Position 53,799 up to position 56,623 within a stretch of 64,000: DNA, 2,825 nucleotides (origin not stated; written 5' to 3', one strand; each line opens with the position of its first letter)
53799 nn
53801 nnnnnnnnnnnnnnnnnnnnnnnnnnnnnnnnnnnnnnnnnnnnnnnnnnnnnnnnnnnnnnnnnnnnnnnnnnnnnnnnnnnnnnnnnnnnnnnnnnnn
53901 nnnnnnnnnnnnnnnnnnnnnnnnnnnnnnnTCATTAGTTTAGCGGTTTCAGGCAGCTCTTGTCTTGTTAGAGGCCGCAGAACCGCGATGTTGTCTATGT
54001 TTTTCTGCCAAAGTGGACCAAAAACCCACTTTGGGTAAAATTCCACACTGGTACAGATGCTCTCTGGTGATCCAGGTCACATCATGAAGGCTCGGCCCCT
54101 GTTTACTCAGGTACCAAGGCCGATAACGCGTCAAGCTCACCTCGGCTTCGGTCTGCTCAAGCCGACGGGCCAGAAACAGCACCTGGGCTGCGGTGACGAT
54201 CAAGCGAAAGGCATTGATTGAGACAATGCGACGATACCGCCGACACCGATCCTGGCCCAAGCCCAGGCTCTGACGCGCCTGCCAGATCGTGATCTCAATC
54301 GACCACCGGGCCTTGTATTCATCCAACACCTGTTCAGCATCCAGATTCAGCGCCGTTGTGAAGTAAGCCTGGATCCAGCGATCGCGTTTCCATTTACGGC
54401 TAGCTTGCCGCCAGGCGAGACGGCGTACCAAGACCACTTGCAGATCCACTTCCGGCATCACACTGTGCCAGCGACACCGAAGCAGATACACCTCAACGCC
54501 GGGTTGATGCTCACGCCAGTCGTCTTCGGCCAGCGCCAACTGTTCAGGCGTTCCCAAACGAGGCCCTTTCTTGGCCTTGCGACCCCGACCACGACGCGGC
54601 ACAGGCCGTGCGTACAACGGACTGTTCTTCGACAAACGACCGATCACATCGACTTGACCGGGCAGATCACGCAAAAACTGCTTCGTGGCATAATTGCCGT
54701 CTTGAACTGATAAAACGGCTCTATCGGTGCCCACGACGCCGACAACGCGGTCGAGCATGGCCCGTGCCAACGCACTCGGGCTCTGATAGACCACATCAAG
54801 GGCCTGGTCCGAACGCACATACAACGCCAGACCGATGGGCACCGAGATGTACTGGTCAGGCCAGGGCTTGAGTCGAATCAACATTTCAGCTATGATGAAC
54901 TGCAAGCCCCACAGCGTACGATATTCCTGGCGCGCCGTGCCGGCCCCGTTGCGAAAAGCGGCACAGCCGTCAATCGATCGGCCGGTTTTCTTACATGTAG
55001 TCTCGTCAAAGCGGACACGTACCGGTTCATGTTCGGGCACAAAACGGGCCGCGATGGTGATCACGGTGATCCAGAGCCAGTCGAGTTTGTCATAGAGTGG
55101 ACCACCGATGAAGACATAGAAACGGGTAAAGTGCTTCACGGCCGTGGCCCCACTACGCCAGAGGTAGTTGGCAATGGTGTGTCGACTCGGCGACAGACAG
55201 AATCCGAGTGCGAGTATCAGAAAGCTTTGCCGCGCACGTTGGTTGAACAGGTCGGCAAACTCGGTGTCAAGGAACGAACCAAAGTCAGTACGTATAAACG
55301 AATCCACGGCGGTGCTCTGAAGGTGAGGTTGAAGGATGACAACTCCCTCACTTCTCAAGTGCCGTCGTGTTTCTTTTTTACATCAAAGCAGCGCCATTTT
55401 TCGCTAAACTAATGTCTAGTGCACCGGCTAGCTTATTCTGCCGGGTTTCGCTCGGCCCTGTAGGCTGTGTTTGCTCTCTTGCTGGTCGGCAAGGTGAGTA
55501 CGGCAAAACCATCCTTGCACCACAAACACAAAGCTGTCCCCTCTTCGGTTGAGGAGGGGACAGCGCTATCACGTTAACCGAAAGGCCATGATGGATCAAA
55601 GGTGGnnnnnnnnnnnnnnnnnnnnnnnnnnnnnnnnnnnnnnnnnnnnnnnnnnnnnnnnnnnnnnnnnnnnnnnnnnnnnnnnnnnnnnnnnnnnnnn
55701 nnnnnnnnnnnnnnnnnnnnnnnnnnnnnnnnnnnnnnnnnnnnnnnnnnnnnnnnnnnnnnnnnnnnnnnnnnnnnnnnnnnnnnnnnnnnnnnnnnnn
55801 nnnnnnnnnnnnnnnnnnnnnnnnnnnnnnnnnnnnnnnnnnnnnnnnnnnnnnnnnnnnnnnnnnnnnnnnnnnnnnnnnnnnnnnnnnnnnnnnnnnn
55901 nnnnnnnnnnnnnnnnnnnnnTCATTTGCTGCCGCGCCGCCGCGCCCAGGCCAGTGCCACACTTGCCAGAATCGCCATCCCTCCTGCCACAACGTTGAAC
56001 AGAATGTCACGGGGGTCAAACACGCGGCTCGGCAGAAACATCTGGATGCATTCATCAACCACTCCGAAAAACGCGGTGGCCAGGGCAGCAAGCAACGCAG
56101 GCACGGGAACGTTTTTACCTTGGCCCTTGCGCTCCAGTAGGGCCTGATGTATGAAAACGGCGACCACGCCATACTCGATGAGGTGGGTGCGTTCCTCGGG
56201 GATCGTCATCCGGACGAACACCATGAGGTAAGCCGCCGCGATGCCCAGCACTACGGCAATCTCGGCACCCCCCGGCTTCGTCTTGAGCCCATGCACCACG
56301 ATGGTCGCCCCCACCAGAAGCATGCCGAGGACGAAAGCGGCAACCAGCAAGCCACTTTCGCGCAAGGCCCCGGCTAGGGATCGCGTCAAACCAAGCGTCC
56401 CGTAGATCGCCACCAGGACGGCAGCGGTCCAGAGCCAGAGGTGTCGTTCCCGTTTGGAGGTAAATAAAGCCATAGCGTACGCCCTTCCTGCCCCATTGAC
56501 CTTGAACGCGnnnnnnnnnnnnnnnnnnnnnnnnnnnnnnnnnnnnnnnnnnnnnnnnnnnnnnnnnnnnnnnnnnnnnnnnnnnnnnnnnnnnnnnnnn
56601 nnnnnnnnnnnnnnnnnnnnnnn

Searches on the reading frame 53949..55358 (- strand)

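Call 3: search_protein_families(library=pfam, proteins=[window:53949-55358:-])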
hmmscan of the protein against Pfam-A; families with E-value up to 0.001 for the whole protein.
window:53949-55358:- (469 aa): 1 family
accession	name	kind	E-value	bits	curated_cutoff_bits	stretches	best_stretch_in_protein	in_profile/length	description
PF01609.27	DDE_Tnp_1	-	1.1e-08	35.5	23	1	218-387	81-196/200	Transposase DDE domain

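Call 4: search_protein_families(library=ncbifam, proteins=[window:53949-55358:-])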
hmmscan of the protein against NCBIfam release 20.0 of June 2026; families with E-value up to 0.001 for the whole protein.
window:53949-55358:- (469 aa): 5 families
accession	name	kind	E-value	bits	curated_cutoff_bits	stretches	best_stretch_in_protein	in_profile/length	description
NF049999.1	transpos_IS701_3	equivalog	5.8e-56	190.1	170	1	33-433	12-394/412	IS701 family transposase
NF033540.2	transpos_IS701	equivalog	8.4e-12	45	150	1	34-377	9-344/363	IS701 family transposase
NF049925.1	transpos_IS4_4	equivalog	3.9e-06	25.9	250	1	303-381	286-356/449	IS4 family transposase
NF033592.1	transpos_IS4_1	equivalog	0.00013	21.2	115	1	320-369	254-305/332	IS4 family transposase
NF033591.1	transpos_IS4_2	equivalog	0.00034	19.8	152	1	199-393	104-275/340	IS4 family transposase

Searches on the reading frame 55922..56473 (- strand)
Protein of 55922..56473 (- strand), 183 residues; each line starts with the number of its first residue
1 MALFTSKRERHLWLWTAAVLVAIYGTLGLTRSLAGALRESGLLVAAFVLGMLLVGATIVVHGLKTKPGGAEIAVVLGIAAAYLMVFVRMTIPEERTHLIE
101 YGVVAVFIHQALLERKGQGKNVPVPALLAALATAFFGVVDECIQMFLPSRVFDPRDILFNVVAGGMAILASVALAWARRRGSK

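Call 3: search_protein_families(library=pfam, proteins=[window:55922-56473:-])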
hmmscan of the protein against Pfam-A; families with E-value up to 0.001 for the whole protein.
window:55922-56473:- (183 aa): 1 family
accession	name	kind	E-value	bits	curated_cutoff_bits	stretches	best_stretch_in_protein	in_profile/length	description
PF04892.17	VanZ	-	2e-08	35.4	30.1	1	97-170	61-121/126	VanZ like family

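Call 4: search_protein_families(library=ncbifam, proteins=[window:55922-56473:-])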
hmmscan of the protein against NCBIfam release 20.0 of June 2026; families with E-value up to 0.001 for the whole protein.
window:55922-56473:- (183 aa): 1 family
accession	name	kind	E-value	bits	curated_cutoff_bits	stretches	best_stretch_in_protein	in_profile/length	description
NF037970.1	vanZ_1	subfamily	5.8e-10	39.8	20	1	93-161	42-106/109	VanZ family protein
